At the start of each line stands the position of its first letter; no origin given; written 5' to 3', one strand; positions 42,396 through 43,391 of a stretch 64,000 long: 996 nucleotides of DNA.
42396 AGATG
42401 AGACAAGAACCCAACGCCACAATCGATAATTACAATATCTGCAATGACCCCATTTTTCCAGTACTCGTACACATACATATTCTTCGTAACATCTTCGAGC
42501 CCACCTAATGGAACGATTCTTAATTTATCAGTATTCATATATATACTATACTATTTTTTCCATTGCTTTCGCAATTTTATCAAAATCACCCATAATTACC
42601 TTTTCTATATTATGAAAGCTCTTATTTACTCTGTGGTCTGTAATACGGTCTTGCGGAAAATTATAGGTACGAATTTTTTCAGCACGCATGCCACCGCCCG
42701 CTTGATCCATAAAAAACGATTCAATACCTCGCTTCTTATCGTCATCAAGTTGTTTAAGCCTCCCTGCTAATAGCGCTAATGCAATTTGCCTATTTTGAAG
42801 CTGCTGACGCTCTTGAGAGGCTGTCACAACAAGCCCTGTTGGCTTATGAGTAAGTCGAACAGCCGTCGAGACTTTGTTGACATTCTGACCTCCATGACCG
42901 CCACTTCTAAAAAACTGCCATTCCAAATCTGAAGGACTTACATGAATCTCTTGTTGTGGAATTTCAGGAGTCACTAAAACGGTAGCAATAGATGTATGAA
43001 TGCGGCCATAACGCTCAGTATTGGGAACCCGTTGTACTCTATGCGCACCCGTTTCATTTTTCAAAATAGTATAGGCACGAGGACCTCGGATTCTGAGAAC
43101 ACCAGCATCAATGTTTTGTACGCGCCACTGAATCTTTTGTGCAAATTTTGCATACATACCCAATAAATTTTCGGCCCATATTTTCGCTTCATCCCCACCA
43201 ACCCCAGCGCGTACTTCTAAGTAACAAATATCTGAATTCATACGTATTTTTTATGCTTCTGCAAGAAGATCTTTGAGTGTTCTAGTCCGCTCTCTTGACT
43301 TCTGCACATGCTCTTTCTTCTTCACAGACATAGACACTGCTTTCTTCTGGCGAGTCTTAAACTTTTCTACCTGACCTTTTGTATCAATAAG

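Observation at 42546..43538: Release factor 1 without domain 1, in the same frame 9 nt behind rpmE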

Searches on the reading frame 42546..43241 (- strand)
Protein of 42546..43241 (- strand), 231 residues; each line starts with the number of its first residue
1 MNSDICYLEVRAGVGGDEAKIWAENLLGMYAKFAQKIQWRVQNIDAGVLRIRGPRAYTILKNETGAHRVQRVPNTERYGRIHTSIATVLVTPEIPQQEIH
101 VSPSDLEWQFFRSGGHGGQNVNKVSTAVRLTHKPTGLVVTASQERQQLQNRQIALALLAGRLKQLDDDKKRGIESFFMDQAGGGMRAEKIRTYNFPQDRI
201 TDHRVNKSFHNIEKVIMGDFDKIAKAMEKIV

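Call 3: search_protein_families(library=pfam, proteins=[window:42546-43241:-], max_evalue=0.01)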
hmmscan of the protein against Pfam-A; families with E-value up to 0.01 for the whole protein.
window:42546-43241:- (231 aa): 2 families
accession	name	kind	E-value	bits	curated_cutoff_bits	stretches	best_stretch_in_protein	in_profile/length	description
PF00472.26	RF-1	-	4.9e-34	117.2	35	1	97-204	3-116/116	RF-1 domain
PF03462.23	PCRF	-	2.1e-29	103.2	24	1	5-88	101-194/194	PCRF domain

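Call 4: search_protein_families(library=ncbifam, proteins=[window:42546-43241:-], max_evalue=0.01)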
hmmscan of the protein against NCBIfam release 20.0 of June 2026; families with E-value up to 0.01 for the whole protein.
window:42546-43241:- (231 aa): 5 families
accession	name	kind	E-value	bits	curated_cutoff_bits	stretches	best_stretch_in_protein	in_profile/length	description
NF001859.2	PRK00591.1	equivalog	2.8e-82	276.6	400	1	6-227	106-338/347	peptide chain release factor 1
TIGR00019.1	prfA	equivalog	4.2e-80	269.4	423.25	1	4-227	112-346/361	peptide chain release factor 1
TIGR00020.2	prfB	exception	7.6e-58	196.2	370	1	5-226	117-350/353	peptide chain release factor 2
TIGR03072.1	release_prfH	equivalog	9.4e-19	67.7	166.65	1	96-170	98-172/200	peptide chain release factor H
NF006718.0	PRK09256.1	equivalog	2e-14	53.5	100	1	97-132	8-43/140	alternative ribosome rescue aminoacyl-tRNA hydrolase ArfB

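Call 5: search_solved_structures(query=window:42546-43241:-, show_alignments=3)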
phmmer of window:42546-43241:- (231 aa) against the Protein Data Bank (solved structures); distinct sequences matched with E-value up to 0.001: 51.
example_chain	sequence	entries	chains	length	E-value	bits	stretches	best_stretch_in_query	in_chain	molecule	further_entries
2fvo_A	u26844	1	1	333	3.6e-65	222.6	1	3-225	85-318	Peptide chain release factor 1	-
1rq0_A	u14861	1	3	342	4e-65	222.5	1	3-225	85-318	Peptide chain release factor 1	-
6orl_A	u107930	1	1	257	6.5e-55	189.1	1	6-224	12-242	Peptide chain release factor 1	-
6osk_A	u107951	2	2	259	6.6e-55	189.1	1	6-224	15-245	Peptide chain release factor 1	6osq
5o2r_v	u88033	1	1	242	6.9e-55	189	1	6-224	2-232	Peptide chain release factor RF1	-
2b3t_B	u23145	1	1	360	1.2e-54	188.3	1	6-224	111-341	Peptide chain release factor 1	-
5j30_QY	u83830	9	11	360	1.6e-54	187.8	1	6-224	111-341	Peptide chain release factor 1 | Peptide chain release factor RF1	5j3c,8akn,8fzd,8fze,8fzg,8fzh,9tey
6dnc_MA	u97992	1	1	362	1.7e-54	187.8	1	6-224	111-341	Peptide chain release factor 1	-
5j4d_JA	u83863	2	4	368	1.7e-54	187.7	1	6-224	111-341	Peptide chain release factor 1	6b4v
6gxn_v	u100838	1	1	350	2.7e-54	187.1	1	6-224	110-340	Peptide chain release factor RF1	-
7m5d_A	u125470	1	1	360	2.9e-54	187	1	6-224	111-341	Peptide chain release factor 1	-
6gwt_v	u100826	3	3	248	6.7e-54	185.8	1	6-224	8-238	Peptide chain release factor RF1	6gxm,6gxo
4v4r_AY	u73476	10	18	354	5.8e-53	182.7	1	6-228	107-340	Peptide chain release factor 1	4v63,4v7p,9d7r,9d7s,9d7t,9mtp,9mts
1zbt_A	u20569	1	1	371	1e-52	182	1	7-226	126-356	Peptide chain release factor 1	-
9mtr_1w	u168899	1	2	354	2.9e-52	180.5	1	6-228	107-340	Peptide chain release factor 1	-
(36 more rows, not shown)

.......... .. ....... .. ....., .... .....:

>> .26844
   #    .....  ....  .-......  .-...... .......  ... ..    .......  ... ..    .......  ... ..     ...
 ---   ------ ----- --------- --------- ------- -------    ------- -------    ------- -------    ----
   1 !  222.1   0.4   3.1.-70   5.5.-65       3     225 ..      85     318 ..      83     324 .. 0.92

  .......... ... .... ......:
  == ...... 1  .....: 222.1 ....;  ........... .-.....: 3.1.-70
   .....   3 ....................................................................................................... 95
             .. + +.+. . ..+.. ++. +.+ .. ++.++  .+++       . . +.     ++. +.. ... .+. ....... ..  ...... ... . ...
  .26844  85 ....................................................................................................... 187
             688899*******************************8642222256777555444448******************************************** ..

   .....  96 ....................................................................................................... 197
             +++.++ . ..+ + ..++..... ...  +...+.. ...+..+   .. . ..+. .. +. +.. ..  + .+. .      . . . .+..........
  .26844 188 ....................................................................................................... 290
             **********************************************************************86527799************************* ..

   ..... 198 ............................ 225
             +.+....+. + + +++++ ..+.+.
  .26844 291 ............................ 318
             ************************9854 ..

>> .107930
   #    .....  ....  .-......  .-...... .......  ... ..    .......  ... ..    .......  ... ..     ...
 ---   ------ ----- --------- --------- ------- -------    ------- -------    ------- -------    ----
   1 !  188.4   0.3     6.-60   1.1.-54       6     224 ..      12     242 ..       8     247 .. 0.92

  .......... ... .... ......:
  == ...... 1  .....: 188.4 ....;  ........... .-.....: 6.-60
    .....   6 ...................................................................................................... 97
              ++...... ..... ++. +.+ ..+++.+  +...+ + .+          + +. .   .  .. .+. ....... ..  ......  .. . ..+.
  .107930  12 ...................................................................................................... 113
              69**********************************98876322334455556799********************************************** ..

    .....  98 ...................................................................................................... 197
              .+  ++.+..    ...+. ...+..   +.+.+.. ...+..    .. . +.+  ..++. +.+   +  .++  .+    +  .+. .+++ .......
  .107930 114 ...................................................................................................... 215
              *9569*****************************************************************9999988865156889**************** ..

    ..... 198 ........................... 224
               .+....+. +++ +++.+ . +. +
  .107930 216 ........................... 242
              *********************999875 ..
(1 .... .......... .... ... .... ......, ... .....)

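Call 6: find_homologous_proteins(query=window:42546-43241:-)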
Query window:42546-43241:- (231 aa): 8000 proteins with E <= 0.001 among 8000 candidates; the best 120 are listed.
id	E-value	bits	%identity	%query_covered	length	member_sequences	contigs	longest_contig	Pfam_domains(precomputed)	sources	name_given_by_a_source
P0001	2.9e-142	490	94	100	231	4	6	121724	PF03462.24,PF00472.27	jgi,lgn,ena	-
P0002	1.3e-139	481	91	100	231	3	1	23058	PF03462.24,PF00472.27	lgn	-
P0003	1.1e-121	422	81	100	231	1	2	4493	PF03462.24,PF00472.27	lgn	-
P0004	2.1e-107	376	70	97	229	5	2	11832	PF03462.24,PF00472.27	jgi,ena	-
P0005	1.7e-106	373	72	97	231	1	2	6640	PF03462.24,PF00472.27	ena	-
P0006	1.1e-104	367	67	100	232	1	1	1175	PF03462.24,PF00472.27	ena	-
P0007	3.7e-103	362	66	98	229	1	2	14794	PF03462.24,PF00472.27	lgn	-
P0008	1.1e-99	350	65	96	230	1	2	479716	PF03462.24,PF00472.27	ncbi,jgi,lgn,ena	ncbi:MAG: peptide chain release factor-like protein [Patescibacteria group bacterium]|jgi:peptide ch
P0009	1.6e-99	350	65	97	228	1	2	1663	PF03462.24,PF00472.27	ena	-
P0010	5.6e-98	345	64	99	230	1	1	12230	PF03462.24,PF00472.27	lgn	-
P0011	7.4e-98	344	64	98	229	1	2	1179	PF03462.24,PF00472.27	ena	-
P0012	8.8e-98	344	64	98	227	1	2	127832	PF03462.24,PF00472.27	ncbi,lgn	-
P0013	1.8e-96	340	62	99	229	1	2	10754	PF03462.24,PF00472.27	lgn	-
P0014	4.7e-96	338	68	91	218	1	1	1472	PF03462.24,PF00472.27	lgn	-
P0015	6.8e-96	338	63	98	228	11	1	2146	PF03462.24,PF00472.27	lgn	-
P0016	1.5e-94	334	64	97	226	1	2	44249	PF03462.24,PF00472.27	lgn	-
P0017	1.6e-94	333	63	97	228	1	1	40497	PF03462.24,PF00472.27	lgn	-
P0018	3.3e-94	332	62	98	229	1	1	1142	PF03462.24,PF00472.27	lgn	-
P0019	6.5e-94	331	62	98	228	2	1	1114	PF03462.24,PF00472.27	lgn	-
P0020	1.7e-93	330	63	97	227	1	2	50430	PF03462.24,PF00472.27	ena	-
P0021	1.9e-93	330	62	99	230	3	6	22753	PF03462.24,PF00472.27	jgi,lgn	jgi:peptide chain release factor 1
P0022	3.4e-93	329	60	100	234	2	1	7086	PF03462.24,PF00472.27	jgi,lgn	jgi:peptide chain release factor 1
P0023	9.2e-93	328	62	98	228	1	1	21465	PF03462.24,PF00472.27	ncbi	-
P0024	3.6e-92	326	63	94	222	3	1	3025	PF03462.24,PF00472.27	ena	-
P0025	3.9e-92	326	61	99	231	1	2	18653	PF03462.24,PF00472.27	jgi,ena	-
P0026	4.3e-92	325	62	97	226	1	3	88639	PF03462.24,PF00472.27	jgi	-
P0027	8.8e-92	324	63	97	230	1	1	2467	PF03462.24,PF00472.27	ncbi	-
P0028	1.6e-91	324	62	97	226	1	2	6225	PF03462.24,PF00472.27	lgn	-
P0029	6.0e-91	322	60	97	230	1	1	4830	PF03462.24,PF00472.27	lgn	-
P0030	7.1e-91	322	60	98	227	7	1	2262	PF03462.24,PF00472.27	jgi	-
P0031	1.5e-90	320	62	97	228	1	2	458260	PF03462.24,PF00472.27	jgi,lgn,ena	jgi:peptide chain release factor 1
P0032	4.6e-90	319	63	97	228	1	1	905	PF03462.24,PF00472.27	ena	-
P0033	5.9e-90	318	60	98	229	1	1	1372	PF03462.24,PF00472.27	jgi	jgi:peptide chain release factor 1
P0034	6.2e-90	318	61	97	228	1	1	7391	PF03462.24,PF00472.27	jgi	jgi:peptide chain release factor 1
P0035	3.1e-89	316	62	100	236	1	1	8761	PF03462.24,PF00472.27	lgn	-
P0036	1.3e-88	314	60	99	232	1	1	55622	PF03462.24,PF00472.27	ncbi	-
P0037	1.6e-88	314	60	100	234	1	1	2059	PF03462.24,PF00472.27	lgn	-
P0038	3.9e-88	313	61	94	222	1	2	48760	PF03462.24,PF00472.27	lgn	-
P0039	5.1e-88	312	61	98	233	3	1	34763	PF03462.24,PF00472.27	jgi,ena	-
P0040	6.2e-88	312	59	100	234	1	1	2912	PF03462.24,PF00472.27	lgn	-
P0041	8.6e-88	311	59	100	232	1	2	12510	PF03462.24,PF00472.27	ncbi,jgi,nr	ncbi:PCRF domain-containing protein [Candidatus Gottesmanbacteria bacterium]|nr:PCRF domain-containi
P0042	1.1e-87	311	61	97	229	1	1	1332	PF03462.24,PF00472.27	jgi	jgi:peptide chain release factor 1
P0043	1.1e-87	311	60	98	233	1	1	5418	PF03462.24,PF00472.27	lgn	-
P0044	2.1e-87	310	59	100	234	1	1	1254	PF03462.24,PF00472.27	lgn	-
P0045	2.6e-87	310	60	97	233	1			PF03462.24,PF00472.27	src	-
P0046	3.5e-87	309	59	98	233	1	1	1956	PF03462.24,PF00472.27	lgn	-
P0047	3.5e-87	309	60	97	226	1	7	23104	PF03462.24,PF00472.27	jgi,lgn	-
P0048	4.0e-87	309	63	97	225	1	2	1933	PF03462.24,PF00472.27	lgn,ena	-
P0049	4.7e-87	309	61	97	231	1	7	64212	PF03462.24,PF00472.27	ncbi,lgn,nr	ncbi:PCRF domain-containing protein [Candidatus Gottesmanbacteria bacterium]|nr:PCRF domain-containi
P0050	6.2e-87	309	60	100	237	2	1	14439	PF03462.24,PF00472.27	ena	-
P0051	8.6e-87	308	57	100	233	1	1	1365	PF03462.24,PF00472.27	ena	-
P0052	1.1e-86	308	61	97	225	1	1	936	PF03462.24,PF00472.27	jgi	jgi:peptide chain release factor 1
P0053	1.3e-86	308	59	99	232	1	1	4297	PF03462.24,PF00472.27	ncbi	-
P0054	1.4e-86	307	60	99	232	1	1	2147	PF03462.24,PF00472.27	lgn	-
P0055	1.4e-86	307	61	97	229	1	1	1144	PF03462.24,PF00472.27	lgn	-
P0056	1.4e-86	307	61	98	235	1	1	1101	PF03462.24,PF00472.27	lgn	-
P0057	1.7e-86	307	62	98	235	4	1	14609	PF03462.24,PF00472.27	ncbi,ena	-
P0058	2.1e-86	307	59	99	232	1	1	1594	PF03462.24,PF00472.27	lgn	-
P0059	2.4e-86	307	59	98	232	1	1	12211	PF03462.24,PF00472.27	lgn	-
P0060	2.5e-86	307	61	97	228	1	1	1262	PF03462.24,PF00472.27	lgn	-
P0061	2.8e-86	306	58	100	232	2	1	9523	PF03462.24,PF00472.27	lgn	-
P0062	3.2e-86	306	59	97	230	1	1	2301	PF03462.24,PF00472.27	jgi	jgi:peptide chain release factor 1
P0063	3.6e-86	306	60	100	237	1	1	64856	PF03462.24,PF00472.27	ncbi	-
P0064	5.4e-86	306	61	93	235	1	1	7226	PF03462.24,PF00472.27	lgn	-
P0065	7.8e-86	305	60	98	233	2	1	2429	PF03462.24,PF00472.27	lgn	-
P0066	8.1e-86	305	60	100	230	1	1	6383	PF03462.24,PF00472.27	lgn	-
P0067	8.3e-86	305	59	100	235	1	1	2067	PF03462.24,PF00472.27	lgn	-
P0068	8.4e-86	305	59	98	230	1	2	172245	PF03462.24,PF00472.27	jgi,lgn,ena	-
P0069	1.2e-85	304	58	100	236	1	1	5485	PF03462.24,PF00472.27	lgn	-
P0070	1.2e-85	304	60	100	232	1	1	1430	PF03462.24,PF00472.27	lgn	-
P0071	1.3e-85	304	61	97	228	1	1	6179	PF03462.24,PF00472.27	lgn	-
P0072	1.6e-85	304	61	97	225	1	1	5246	PF03462.24,PF00472.27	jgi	jgi:peptide chain release factor 1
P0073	1.6e-85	304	58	99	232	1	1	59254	PF03462.24,PF00472.27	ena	-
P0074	1.7e-85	304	61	100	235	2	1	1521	PF03462.24,PF00472.27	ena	-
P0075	1.9e-85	304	60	97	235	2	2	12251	PF03462.24,PF00472.27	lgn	-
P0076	1.9e-85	304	58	100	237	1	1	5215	PF03462.24,PF00472.27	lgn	-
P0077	2.1e-85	304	59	100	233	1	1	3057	PF03462.24,PF00472.27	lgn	-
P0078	2.3e-85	303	59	97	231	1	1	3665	PF03462.24,PF00472.27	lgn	-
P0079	2.4e-85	303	58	98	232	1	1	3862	PF03462.24,PF00472.27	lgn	-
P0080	2.5e-85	303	59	100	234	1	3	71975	PF03462.24,PF00472.27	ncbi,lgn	-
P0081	3.2e-85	303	57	100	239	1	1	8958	PF03462.24,PF00472.27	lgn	-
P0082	3.2e-85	303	57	99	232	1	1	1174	PF03462.24,PF00472.27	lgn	-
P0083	3.7e-85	303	56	99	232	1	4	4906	PF03462.24,PF00472.27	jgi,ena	-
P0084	3.8e-85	303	60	97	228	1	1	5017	PF03462.24,PF00472.27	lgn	-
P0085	4.0e-85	303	57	99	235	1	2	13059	PF03462.24,PF00472.27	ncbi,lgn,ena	-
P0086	4.4e-85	303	57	98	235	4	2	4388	PF03462.24,PF00472.27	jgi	-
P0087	4.6e-85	303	61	98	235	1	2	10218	PF03462.24,PF00472.27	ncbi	-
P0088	5.0e-85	302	58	100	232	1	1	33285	PF03462.24,PF00472.27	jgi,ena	-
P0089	5.4e-85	302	58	98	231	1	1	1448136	PF03462.24,PF00472.27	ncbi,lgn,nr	ncbi:PCRF domain-containing protein [Candidatus Roizmanbacteria bacterium]|nr:MAG: PCRF domain-conta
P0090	6.1e-85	302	59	97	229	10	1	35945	PF03462.24,PF00472.27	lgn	-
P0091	6.2e-85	302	59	99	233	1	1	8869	PF03462.24,PF00472.27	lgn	-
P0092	6.5e-85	302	59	98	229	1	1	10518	PF03462.24,PF00472.27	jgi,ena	-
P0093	7.1e-85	302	58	98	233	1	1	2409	PF03462.24,PF00472.27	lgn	-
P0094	7.3e-85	302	59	98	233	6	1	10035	PF03462.24,PF00472.27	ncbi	-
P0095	7.6e-85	302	58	100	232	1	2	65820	PF03462.24,PF00472.27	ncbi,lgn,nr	ncbi:PCRF domain-containing protein [Candidatus Gottesmanbacteria bacterium]|nr:PCRF domain-containi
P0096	7.8e-85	302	58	97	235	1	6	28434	PF03462.24,PF00472.27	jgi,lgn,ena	-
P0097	8.1e-85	302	59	100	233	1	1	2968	PF03462.24,PF00472.27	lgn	-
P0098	8.2e-85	302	59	100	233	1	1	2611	PF03462.24,PF00472.27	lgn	-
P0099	8.5e-85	302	60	97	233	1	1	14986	PF03462.24,PF00472.27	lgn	-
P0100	9.9e-85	301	59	97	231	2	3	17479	PF03462.24,PF00472.27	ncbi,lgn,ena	-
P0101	1.0e-84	301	57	97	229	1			PF03462.24,PF00472.27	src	-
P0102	1.1e-84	301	60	98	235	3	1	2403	PF03462.24,PF00472.27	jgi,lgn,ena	-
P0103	1.2e-84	301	59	100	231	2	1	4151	PF03462.24,PF00472.27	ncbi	-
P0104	1.2e-84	301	58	97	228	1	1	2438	PF03462.24,PF00472.27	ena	-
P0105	1.2e-84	301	61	97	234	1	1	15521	PF03462.24,PF00472.27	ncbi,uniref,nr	ncbi:hypothetical protein A2Y99_02785 [Candidatus Gottesmanbacteria bacterium RBG_13_37_7]|uniref:Pr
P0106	1.2e-84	301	59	98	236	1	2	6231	PF03462.24,PF00472.27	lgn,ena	-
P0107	1.3e-84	301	58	99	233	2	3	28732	PF03462.24,PF00472.27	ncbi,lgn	-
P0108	1.3e-84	301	57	99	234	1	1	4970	PF03462.24,PF00472.27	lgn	-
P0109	1.4e-84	301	59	100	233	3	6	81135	PF03462.24,PF00472.27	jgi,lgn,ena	jgi:peptide chain release factor 1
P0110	1.5e-84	301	58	100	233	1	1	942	PF03462.24,PF00472.27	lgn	-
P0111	1.6e-84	301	59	98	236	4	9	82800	PF03462.24,PF00472.27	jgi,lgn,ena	-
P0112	1.7e-84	301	59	96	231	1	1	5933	PF03462.24,PF00472.27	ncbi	-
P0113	1.8e-84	301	57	99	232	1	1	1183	PF03462.24,PF00472.27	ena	-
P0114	1.9e-84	300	60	97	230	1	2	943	PF03462.24,PF00472.27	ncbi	-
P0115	1.9e-84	300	59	98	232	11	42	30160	PF03462.24,PF00472.27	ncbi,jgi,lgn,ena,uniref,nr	ncbi:hypothetical protein CO054_01725 [Candidatus Shapirobacteria bacterium CG_4_9_14_0_2_um_filter_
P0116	1.9e-84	300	59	98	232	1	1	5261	PF03462.24,PF00472.27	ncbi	-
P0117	2.2e-84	300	58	98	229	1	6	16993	PF03462.24,PF00472.27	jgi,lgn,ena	-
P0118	2.3e-84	300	57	100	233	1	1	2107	PF03462.24,PF00472.27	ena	-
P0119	2.4e-84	300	58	100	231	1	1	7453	PF03462.24,PF00472.27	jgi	-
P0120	2.5e-84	300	59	97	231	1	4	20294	PF03462.24,PF00472.27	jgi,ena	jgi:peptide chain release factor 1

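Call 11: find_related_loci(query=window:42549-43241:-, collection=genome_contigs, flank=6000)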
Query window:42549-43241:- (231 aa) in genome_contigs; peptide patterns used: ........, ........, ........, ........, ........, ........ (x = any residue, [..] = any of these).
600 stretches matched a pattern (row limit reached: there are more); 588 encode a relative of the query (tblastn E <= 1e-3); the best 80 are kept; 80 distinct loci.
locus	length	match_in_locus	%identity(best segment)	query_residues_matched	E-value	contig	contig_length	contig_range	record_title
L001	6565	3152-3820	71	1-223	7e-115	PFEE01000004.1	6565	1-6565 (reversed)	MAG: Candidatus Roizmanbacteria bacterium CG10_big_fil_rev_8_21_14_0_10_45_7 CG10_8_21_14_0.10_scaffold_13639_c, whole g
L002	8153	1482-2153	60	1-223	5e-89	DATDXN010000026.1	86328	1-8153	MAG TPA_asm: Patescibacteria group bacterium isolate SMAG_U8140 k141_274596, whole genome shotgun sequence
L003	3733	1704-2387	57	1-227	2e-89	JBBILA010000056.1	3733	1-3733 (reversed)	MAG: Candidatus Microgenomates bacterium isolate SIS170217_bin_199 NODE_3223_length_3733_cov_9.9695, whole genome shotgu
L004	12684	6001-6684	59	1-227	1e-88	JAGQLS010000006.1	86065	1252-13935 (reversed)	MAG: Candidatus Woesebacteria bacterium isolate HKST-UBA22 NODE_6_length_86065_cov_4.831104, whole genome shotgun sequen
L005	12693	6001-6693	57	1-230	2e-88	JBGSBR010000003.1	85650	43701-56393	MAG: Weeksellaceae bacterium isolate NCIPD_CMAR_MAG_22 NODE_3_length_85650_cov_8.834410, whole genome shotgun sequence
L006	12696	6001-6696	56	1-231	2e-87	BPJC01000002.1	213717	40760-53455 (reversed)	MAG: Patescibacteria group bacterium KatS3mg090 DNA, contig_12248, whole genome shotgun sequence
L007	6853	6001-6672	59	1-223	1e-87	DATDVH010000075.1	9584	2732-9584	MAG TPA_asm: Patescibacteria group bacterium isolate SMAG_U8079 k141_1427634, whole genome shotgun sequence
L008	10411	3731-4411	59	1-226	9e-88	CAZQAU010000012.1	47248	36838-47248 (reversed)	MAG TPA_asm: uncultured Gammaproteobacteria bacterium isolate SRP292972_co1_101 genome assembly, contig: NODE_452_length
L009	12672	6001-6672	57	1-223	2e-87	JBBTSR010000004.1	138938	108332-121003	MAG: Patescibacteria group bacterium isolate H41-bin132_1 H41_bin132_1_000000000004, whole genome shotgun sequence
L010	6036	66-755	59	1-228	6e-87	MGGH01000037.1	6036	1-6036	MAG: Candidatus Woesebacteria bacterium RIFCSPHIGHO2_01_FULL_39_23 rifcsphigho2_01_scaffold_85441, whole genome shotgun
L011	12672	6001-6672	57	1-223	6e-87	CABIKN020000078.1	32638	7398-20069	Candidatus Roizmanbacteria bacterium isolate CandRoiz1 genome assembly, contig: CANDROIZ_Contig_8, whole genome shotgun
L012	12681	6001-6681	56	1-227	2e-86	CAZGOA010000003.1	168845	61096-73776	MAG TPA_asm: uncultured Gammaproteobacteria bacterium isolate binchicken_co277_142 genome assembly, contig: NODE_203_len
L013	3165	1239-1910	57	1-223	2e-87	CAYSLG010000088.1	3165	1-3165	MAG TPA_asm: uncultured Gammaproteobacteria bacterium isolate binchicken_co251_965 genome assembly, contig: NODE_44850_l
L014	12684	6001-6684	55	2-229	2e-86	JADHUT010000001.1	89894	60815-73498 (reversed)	MAG: Candidatus Microgenomates bacterium isolate BS150m-G53 BS-150m-C157, whole genome shotgun sequence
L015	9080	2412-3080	57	1-223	1e-85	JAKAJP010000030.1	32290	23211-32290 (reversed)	MAG: bacterium isolate WY4.bin110 NODE_1612_length_32290_cov_2.040948, whole genome shotgun sequence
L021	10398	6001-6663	57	8-227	5e-84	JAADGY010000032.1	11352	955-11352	MAG: bacterium isolate M_MetaBat.148 contig-127_9721, whole genome shotgun sequence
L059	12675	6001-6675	49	6-229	3e-74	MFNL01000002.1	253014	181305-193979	MAG: Candidatus Levybacteria bacterium RIFCSPHIGHO2_01_FULL_37_17 rifcsphigho2_01_scaffold_39, whole genome shotgun sequ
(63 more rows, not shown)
